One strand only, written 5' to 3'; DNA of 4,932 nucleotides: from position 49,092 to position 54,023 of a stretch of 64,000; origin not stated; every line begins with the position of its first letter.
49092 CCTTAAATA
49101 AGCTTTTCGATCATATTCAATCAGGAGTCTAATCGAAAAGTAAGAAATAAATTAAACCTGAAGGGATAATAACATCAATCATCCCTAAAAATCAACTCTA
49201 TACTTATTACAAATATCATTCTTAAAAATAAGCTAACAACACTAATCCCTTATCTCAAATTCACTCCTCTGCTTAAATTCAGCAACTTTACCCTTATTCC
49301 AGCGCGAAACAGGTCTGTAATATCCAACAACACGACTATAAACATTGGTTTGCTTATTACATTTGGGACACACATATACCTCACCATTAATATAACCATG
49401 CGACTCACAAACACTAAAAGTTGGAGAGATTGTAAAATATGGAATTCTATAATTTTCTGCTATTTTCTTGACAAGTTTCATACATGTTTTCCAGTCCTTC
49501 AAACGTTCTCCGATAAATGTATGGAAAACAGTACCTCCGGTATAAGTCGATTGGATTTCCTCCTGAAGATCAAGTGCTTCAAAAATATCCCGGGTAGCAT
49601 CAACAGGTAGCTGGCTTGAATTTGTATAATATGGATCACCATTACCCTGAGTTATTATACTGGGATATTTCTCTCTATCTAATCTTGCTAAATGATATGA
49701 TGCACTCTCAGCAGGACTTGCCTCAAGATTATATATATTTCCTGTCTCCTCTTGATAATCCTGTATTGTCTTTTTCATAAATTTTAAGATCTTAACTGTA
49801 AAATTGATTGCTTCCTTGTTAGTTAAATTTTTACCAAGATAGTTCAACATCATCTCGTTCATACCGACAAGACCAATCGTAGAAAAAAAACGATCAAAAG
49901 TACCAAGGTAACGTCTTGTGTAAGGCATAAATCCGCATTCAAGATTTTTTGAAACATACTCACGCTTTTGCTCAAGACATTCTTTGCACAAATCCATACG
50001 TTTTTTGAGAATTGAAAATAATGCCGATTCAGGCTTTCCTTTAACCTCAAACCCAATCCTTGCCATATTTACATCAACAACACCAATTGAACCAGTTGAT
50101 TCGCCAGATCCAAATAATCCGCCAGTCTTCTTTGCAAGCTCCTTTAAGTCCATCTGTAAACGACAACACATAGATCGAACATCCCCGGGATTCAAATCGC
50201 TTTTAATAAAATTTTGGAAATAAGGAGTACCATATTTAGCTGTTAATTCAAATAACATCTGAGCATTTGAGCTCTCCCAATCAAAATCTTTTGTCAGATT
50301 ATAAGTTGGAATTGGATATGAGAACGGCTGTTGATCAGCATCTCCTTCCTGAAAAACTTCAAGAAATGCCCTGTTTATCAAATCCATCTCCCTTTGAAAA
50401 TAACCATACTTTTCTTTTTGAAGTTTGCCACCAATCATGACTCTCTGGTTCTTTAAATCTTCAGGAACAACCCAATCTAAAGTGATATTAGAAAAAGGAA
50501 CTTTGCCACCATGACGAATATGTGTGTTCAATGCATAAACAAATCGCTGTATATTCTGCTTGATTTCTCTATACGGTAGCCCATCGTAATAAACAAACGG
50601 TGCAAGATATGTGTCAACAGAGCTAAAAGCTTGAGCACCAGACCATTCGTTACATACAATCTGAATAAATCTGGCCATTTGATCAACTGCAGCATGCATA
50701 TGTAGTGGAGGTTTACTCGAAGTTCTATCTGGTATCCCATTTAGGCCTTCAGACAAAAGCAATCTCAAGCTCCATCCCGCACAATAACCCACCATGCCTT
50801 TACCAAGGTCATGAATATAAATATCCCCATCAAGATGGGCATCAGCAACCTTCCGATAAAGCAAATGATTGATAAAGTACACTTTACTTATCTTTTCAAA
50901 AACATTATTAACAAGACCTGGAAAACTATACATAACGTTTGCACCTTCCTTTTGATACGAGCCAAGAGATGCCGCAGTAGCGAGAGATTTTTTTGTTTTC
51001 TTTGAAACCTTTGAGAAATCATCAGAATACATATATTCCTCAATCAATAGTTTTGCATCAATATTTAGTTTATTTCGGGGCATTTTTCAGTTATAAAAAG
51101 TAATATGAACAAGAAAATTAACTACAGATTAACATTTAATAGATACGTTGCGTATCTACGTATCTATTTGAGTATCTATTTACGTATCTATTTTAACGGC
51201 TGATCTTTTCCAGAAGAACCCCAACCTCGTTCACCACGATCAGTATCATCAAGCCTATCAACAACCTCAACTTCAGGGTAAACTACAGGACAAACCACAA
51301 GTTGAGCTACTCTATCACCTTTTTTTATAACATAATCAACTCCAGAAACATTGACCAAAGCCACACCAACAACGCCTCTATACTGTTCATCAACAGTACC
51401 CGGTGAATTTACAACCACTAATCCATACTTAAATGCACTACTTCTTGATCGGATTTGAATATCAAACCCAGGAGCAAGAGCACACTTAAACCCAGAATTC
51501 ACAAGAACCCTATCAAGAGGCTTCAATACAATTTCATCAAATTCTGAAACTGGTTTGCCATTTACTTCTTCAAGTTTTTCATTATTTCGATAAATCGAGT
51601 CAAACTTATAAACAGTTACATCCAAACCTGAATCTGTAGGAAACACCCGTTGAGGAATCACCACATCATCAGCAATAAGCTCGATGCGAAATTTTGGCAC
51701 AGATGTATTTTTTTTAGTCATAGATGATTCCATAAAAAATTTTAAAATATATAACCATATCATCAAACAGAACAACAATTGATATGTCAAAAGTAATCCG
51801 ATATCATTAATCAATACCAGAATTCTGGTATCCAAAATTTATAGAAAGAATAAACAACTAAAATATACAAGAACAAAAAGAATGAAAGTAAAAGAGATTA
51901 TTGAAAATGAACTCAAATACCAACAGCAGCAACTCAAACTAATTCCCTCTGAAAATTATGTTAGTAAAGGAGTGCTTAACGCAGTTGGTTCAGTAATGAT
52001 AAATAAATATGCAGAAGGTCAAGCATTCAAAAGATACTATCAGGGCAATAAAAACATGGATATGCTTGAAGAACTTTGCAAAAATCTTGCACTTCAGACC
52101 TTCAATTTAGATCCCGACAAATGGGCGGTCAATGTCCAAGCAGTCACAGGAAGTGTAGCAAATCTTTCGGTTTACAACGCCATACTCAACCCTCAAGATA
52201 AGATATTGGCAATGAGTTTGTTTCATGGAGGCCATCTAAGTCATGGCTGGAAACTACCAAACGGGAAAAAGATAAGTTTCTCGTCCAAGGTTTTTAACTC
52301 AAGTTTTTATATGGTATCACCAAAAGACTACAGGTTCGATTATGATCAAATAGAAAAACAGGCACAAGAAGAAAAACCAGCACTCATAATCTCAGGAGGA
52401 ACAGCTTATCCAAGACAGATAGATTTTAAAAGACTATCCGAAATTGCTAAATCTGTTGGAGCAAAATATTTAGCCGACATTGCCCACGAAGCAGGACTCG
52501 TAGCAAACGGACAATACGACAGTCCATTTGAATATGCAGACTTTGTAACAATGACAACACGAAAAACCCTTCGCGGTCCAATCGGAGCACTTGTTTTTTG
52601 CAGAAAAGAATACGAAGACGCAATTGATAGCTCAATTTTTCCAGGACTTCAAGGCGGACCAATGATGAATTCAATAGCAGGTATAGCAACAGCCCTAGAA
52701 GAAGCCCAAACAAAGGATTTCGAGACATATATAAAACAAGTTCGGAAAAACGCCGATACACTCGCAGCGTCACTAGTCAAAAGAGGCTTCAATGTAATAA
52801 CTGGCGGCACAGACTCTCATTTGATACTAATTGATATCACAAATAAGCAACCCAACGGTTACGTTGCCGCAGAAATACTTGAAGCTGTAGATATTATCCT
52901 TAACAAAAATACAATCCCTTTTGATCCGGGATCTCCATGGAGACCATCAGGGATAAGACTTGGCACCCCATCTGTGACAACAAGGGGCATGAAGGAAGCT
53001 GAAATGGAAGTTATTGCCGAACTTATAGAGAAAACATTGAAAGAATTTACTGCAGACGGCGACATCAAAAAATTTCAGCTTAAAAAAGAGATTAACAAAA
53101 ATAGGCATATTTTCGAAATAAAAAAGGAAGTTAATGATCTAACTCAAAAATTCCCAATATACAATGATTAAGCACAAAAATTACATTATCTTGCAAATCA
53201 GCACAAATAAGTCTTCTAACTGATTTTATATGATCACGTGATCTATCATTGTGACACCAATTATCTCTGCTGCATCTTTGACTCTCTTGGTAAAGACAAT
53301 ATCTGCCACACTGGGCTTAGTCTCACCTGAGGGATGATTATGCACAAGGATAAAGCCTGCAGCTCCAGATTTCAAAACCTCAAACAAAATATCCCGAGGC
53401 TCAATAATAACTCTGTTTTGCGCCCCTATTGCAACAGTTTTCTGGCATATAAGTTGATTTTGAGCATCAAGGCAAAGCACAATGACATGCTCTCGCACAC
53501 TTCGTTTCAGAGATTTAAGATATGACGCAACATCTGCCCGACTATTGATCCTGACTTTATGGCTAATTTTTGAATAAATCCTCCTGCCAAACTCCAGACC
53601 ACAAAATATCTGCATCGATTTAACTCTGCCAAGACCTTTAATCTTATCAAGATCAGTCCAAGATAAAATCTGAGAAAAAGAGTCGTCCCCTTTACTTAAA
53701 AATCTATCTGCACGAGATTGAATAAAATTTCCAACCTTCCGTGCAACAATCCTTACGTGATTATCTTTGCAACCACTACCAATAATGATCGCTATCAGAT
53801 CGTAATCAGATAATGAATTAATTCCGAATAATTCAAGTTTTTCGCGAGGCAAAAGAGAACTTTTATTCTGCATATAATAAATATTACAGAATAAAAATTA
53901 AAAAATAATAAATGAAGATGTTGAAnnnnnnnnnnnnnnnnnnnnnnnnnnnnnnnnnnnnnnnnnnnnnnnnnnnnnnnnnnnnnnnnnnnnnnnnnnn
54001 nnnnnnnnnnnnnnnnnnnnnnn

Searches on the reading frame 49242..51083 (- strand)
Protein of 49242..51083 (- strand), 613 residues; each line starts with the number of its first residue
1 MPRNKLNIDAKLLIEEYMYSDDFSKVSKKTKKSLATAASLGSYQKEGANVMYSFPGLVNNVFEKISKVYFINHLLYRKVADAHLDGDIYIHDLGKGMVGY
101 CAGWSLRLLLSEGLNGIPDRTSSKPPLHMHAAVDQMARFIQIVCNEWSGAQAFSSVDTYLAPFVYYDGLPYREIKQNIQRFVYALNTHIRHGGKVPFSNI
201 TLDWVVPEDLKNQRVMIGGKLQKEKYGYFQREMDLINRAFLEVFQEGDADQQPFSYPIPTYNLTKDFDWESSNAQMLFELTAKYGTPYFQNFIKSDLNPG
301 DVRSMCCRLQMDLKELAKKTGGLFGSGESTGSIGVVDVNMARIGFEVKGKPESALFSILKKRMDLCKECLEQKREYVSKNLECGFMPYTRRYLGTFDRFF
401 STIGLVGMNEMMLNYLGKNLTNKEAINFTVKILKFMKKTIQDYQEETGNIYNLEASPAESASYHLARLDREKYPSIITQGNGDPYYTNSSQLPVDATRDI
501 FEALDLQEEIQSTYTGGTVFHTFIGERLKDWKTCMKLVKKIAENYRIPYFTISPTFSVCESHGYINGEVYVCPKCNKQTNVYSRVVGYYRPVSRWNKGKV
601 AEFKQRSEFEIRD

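Call 33: search_protein_families(library=pfam, proteins=[window:49242-51083:-], max_evalue=0.001)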
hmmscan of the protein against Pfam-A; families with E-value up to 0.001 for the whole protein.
window:49242-51083:- (613 aa): 1 family
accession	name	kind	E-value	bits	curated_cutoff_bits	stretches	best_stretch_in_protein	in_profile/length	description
PF13597.11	NRDD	-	5.7e-175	583.6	26.2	1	46-609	1-562/562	Anaerobic ribonucleoside-triphosphate reductase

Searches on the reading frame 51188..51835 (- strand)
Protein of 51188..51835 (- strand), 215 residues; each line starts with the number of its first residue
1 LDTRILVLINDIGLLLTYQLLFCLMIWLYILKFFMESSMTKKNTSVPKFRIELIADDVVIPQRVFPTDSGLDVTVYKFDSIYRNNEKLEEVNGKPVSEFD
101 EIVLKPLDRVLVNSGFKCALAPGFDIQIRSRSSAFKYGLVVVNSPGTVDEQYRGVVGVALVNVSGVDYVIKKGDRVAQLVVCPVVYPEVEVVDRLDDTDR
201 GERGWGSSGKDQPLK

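Call 33: search_protein_families(library=pfam, proteins=[window:51188-51835:-], max_evalue=0.001)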
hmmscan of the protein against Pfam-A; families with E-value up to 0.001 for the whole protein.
window:51188-51835:- (215 aa): 2 families
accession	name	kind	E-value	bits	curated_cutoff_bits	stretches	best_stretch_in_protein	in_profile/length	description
PF00692.24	dUTPase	-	1.5e-21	76.9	22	1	101-209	23-129/129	dUTPase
PF22769.1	DCD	-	3.4e-09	37.4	27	1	67-181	29-150/153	dCTP deaminase-like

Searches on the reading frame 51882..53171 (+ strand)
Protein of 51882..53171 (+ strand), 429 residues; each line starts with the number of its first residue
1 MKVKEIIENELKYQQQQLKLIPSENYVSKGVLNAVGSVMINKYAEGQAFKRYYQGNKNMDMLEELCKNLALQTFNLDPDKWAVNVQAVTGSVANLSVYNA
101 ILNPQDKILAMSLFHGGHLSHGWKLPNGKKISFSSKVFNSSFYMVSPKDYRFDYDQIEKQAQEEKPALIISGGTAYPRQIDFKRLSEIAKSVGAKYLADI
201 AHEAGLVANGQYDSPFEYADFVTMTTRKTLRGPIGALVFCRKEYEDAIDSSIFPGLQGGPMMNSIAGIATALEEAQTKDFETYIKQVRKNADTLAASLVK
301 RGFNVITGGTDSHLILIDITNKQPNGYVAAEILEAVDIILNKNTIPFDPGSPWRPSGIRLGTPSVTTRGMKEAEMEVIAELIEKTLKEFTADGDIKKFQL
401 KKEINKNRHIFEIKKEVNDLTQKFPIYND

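Call 33: search_protein_families(library=pfam, proteins=[window:51882-53171:+], max_evalue=0.001)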
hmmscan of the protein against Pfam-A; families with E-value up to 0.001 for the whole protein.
window:51882-53171:+ (429 aa): 3 families
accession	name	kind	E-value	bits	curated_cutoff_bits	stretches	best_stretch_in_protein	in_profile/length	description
PF00464.25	SHMT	-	2.7e-144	481.1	27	1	2-382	7-399/399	Serine hydroxymethyltransferase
PF00155.27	Aminotran_1_2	-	9.6e-08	32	19.7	1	58-373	40-357/361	Aminotransferase class I and II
PF01212.27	Beta_elim_lyase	-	1.9e-07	31.2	27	1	150-341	107-273/288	Beta-eliminating lyase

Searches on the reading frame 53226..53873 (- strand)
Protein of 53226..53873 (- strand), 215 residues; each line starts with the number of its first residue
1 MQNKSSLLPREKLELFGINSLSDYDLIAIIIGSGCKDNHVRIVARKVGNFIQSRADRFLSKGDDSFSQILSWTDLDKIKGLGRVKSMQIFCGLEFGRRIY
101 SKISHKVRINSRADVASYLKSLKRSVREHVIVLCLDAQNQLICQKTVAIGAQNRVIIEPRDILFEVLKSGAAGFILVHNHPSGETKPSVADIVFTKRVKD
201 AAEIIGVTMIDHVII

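Call 33: search_protein_families(library=pfam, proteins=[window:53226-53873:-], max_evalue=0.001)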
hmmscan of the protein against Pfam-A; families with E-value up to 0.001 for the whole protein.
window:53226-53873:- (215 aa): 2 families
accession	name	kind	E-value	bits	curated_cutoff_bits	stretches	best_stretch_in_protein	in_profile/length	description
PF04002.20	RadC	-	2.2e-33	115.2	22.1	1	109-215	1-108/121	RadC-like JAB domain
PF20582.4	UPF0758_N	-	9.1e-11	42.1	27.1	1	9-86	10-76/77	UPF0758 N-terminal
